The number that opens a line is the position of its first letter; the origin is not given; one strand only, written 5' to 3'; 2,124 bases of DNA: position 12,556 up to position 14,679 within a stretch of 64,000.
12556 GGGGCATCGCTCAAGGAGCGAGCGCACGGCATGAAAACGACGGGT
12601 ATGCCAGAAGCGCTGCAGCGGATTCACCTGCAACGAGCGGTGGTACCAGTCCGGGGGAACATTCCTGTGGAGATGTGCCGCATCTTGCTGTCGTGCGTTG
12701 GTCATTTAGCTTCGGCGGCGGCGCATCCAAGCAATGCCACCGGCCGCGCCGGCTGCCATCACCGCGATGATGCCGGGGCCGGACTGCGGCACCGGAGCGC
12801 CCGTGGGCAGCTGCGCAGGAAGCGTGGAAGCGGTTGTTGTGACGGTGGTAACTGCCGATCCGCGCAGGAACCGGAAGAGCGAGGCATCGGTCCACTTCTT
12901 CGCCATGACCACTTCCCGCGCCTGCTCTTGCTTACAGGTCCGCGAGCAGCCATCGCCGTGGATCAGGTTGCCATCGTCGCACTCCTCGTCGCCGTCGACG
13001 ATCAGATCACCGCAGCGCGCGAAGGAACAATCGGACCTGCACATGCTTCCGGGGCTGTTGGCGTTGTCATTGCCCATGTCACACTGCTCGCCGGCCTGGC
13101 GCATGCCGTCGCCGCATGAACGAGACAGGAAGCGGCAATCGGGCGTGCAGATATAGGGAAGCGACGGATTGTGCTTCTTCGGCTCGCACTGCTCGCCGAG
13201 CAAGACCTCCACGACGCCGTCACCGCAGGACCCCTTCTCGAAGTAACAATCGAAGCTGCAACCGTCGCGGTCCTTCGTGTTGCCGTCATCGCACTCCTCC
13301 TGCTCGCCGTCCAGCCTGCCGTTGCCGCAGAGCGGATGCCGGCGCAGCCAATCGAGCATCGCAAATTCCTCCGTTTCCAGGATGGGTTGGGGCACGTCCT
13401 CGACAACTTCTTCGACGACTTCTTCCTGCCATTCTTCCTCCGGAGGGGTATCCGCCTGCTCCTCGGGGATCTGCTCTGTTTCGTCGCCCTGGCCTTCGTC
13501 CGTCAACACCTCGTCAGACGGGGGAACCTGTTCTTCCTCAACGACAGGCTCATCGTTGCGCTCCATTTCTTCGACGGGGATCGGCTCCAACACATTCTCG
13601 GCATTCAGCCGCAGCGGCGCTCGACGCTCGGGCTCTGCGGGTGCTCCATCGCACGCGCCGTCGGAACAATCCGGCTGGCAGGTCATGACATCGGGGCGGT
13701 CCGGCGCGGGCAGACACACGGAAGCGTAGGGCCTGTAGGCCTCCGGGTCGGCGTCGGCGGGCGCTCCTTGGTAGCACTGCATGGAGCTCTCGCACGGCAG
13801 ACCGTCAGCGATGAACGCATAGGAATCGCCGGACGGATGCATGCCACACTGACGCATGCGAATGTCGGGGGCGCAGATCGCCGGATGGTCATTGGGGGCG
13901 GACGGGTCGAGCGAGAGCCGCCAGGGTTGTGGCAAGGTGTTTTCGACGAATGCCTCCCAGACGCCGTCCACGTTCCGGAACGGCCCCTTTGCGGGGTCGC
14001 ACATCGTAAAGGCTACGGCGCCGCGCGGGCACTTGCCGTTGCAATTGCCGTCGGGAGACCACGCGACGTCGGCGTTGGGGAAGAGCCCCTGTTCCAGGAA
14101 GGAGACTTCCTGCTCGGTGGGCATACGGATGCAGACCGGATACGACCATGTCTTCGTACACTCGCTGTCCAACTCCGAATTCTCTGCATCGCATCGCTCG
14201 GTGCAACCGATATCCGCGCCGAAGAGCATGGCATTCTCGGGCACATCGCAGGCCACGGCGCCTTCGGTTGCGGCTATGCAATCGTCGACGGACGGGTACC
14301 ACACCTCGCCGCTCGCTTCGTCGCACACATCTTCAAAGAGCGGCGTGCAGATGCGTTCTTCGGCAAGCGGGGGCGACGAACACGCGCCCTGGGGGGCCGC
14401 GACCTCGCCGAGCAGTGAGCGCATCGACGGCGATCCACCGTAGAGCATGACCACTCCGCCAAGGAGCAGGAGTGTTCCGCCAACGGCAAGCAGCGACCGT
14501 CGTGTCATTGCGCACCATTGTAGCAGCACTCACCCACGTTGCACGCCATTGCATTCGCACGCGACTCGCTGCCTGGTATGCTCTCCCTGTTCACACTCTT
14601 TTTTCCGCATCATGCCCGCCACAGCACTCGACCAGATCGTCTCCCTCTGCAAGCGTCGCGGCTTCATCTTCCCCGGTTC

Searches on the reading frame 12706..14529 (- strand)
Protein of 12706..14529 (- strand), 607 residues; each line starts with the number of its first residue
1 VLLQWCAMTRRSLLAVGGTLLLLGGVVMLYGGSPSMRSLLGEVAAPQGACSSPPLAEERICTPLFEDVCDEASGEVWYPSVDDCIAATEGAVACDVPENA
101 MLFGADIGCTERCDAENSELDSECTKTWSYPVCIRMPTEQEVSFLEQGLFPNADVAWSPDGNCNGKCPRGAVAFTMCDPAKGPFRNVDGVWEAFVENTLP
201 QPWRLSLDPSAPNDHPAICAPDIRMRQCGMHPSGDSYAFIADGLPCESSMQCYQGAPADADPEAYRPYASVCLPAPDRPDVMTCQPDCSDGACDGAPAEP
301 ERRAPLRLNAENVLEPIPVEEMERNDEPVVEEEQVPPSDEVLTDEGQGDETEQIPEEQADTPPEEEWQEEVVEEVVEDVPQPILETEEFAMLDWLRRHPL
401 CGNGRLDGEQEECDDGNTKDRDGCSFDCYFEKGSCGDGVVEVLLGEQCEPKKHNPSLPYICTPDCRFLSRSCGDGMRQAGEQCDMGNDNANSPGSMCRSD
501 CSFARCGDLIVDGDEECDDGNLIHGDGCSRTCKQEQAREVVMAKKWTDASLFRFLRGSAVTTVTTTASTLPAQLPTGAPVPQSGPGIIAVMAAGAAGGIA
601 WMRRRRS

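Call 65: search_protein_families(library=pfam, proteins=[window:12706-14529:-], max_evalue=0.001)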
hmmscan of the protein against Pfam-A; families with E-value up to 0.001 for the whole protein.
window:12706-14529:- (607 aa): 1 family
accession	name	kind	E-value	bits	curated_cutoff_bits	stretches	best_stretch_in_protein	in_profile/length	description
PF13948.11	DUF4215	-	5.2e-11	43.1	27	2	501-533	17-47/47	Domain of unknown function (DUF4215)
